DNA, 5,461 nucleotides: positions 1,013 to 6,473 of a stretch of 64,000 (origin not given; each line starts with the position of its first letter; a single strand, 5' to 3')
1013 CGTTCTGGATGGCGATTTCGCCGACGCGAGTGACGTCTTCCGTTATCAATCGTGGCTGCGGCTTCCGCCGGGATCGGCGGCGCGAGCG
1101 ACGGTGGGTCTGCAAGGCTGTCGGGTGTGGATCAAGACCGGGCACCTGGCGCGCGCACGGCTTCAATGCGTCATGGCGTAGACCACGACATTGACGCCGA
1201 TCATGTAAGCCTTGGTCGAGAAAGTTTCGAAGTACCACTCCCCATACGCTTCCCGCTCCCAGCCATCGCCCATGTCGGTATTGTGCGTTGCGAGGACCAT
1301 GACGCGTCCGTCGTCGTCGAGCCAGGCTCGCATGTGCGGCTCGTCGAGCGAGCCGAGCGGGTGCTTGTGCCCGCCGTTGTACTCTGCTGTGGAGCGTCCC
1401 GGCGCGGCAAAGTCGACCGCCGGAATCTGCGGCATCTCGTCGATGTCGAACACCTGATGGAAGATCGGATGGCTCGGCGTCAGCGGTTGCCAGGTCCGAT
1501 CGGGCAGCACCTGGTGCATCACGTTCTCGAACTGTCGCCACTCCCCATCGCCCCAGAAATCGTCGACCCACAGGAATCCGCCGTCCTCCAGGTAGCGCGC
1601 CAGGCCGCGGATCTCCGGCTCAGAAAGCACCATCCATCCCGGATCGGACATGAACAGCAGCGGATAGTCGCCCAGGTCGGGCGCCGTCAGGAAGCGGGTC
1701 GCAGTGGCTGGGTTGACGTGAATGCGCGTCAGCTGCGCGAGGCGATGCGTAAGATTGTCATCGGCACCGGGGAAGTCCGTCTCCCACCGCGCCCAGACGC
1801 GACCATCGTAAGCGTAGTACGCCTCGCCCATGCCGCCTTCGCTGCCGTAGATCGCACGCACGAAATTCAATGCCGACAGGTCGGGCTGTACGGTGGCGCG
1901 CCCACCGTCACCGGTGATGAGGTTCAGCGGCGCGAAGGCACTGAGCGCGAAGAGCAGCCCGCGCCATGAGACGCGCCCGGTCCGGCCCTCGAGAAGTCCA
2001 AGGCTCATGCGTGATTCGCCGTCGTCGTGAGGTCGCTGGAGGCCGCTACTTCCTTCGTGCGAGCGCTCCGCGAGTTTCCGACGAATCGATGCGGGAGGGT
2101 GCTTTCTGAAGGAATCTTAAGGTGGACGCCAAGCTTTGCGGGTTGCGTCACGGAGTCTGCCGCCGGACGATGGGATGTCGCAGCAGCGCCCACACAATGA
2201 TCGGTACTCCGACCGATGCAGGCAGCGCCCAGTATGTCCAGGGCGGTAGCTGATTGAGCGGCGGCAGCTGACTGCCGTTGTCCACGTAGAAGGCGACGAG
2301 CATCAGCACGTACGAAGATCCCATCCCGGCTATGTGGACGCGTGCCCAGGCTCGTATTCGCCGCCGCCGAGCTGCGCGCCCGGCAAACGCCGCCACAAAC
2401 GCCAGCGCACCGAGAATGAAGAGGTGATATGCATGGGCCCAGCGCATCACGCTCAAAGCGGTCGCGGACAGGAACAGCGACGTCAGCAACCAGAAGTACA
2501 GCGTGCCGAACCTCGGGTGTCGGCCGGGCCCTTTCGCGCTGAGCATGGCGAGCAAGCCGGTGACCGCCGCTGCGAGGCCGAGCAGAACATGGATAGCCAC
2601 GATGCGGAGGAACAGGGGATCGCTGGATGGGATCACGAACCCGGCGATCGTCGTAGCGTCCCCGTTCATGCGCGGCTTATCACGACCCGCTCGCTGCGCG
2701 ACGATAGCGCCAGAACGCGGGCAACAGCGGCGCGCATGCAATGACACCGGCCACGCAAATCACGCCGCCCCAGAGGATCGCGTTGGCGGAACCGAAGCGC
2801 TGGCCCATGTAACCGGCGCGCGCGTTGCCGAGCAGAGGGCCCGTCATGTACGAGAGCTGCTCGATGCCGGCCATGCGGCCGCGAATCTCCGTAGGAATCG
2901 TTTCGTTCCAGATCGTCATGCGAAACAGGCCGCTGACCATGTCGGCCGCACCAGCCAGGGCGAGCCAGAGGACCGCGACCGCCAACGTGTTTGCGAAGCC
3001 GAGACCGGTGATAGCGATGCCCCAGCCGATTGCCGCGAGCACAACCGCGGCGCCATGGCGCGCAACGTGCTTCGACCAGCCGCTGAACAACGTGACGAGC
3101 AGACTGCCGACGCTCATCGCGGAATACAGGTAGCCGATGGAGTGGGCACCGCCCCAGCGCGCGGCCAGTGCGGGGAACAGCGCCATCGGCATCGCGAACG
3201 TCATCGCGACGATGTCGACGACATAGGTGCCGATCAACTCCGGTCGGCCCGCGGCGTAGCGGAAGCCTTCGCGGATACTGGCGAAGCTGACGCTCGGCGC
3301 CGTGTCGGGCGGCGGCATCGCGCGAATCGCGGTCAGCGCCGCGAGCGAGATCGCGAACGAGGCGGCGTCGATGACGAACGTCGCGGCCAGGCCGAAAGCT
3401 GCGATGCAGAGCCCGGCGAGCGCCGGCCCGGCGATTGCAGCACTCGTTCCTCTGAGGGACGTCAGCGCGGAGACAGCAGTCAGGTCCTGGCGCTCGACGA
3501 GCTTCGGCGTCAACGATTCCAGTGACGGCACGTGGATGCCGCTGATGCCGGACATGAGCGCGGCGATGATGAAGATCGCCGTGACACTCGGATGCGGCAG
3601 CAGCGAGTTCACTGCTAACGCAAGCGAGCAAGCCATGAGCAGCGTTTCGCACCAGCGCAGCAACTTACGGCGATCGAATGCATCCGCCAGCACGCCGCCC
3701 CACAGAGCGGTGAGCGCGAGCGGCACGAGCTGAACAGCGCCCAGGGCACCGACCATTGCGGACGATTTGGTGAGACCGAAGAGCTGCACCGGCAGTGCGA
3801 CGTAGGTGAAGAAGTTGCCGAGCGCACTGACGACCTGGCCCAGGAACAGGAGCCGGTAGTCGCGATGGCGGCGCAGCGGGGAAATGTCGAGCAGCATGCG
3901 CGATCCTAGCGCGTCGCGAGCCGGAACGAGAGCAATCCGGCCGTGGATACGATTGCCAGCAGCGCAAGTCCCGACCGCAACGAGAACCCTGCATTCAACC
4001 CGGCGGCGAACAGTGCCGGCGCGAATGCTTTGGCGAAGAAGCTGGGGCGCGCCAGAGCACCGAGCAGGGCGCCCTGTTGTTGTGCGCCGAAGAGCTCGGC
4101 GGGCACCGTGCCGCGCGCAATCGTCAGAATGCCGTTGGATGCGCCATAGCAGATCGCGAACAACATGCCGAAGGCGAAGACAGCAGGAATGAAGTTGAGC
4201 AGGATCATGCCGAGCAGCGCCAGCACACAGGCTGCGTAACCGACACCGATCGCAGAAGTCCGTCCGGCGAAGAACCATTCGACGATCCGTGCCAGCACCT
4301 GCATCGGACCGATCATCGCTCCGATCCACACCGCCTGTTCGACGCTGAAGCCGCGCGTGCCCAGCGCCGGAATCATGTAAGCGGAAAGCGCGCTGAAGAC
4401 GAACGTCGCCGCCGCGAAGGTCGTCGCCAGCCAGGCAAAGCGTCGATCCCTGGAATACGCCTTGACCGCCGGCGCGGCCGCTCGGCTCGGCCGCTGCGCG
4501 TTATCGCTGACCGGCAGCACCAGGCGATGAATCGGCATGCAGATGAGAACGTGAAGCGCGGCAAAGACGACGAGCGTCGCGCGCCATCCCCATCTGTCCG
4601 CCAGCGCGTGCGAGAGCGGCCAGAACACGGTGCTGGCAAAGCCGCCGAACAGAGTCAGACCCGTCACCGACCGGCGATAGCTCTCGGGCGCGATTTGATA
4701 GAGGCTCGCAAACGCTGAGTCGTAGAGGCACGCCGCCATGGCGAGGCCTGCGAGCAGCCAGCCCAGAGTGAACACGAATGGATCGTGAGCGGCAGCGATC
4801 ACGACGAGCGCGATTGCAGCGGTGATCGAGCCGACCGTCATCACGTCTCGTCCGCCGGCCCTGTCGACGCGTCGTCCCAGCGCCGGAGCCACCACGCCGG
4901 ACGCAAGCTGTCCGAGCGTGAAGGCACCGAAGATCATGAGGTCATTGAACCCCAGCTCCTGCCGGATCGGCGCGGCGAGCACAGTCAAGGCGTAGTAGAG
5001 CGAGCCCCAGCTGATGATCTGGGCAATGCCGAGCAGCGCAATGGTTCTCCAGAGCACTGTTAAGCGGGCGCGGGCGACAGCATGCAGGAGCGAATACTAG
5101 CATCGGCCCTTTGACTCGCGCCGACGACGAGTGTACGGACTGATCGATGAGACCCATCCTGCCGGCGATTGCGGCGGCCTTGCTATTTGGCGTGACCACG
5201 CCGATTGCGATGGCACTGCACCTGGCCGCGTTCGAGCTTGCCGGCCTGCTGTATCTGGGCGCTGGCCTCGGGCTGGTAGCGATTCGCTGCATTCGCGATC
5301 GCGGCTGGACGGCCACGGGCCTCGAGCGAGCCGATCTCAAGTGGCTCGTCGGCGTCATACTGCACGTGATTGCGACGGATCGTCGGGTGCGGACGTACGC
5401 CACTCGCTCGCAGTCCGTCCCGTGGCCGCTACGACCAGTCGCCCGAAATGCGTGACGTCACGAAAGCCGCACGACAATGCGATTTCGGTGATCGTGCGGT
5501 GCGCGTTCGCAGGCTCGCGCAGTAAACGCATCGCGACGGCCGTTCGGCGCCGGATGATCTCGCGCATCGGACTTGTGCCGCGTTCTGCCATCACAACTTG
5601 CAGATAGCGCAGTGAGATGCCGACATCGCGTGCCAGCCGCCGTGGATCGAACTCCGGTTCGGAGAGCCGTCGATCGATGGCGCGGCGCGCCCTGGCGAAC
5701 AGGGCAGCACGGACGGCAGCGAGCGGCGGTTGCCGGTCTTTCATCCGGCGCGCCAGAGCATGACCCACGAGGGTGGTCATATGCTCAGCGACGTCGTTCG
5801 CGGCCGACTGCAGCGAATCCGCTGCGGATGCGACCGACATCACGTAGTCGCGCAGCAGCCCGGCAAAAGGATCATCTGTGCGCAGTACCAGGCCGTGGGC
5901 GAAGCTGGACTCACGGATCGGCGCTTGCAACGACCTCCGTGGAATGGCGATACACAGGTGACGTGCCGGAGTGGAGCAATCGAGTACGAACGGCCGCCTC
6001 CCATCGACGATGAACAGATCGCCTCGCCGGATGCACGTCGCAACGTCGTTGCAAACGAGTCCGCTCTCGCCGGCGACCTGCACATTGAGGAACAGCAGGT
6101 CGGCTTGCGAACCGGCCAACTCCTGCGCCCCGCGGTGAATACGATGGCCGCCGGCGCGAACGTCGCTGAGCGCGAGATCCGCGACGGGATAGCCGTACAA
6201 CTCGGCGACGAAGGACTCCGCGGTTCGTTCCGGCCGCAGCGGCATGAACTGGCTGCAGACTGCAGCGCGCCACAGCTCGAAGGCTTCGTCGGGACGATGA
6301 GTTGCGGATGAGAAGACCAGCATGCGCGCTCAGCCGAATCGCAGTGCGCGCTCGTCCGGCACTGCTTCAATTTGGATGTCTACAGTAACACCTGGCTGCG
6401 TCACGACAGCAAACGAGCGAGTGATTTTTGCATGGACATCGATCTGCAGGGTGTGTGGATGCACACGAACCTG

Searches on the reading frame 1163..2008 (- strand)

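Call 72: search_protein_families(library=pfam, proteins=[window:1163-2008:-], max_evalue=0.0001)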
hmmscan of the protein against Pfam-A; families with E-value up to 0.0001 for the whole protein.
window:1163-2008:- (281 aa): 1 family
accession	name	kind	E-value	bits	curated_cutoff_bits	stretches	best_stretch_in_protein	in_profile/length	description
PF13709.12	DUF4159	-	4.6e-46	157.3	25.9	1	73-279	10-202/202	Domain of unknown function (DUF4159)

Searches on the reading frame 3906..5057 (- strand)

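Call 72: search_protein_families(library=pfam, proteins=[window:3906-5057:-], max_evalue=0.0001)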
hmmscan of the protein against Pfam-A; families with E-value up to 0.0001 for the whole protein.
window:3906-5057:- (383 aa): 1 family
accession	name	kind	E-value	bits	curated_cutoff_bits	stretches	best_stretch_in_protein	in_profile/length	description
PF07690.21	MFS_1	-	1.8e-26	93.4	33.4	1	10-335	2-335/347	Major Facilitator Superfamily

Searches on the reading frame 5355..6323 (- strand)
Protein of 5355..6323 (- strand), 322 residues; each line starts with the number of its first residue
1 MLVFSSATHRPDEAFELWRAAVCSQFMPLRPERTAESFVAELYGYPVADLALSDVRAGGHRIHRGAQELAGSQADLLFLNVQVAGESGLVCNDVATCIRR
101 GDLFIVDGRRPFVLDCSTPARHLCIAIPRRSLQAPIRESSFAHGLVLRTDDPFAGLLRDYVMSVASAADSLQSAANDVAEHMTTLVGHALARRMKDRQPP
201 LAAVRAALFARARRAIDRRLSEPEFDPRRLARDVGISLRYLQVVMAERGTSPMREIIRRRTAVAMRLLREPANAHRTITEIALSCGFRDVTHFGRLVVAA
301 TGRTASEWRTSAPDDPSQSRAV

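Call 72: search_protein_families(library=pfam, proteins=[window:5355-6323:-], max_evalue=0.0001)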
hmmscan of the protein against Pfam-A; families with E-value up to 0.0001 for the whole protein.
window:5355-6323:- (322 aa): 3 families
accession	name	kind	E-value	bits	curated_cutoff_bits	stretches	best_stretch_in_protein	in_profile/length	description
PF14525.12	AraC_binding_2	-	3.1e-21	76.3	27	1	18-190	1-172/173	AraC-binding-like domain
PF12833.13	HTH_18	-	1.1e-14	54.9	33.6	1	230-310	1-79/80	Helix-turn-helix domain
PF00165.29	HTH_AraC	-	2.1e-08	34.6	26.6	1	276-310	9-42/42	Bacterial regulatory helix-turn-helix proteins, AraC family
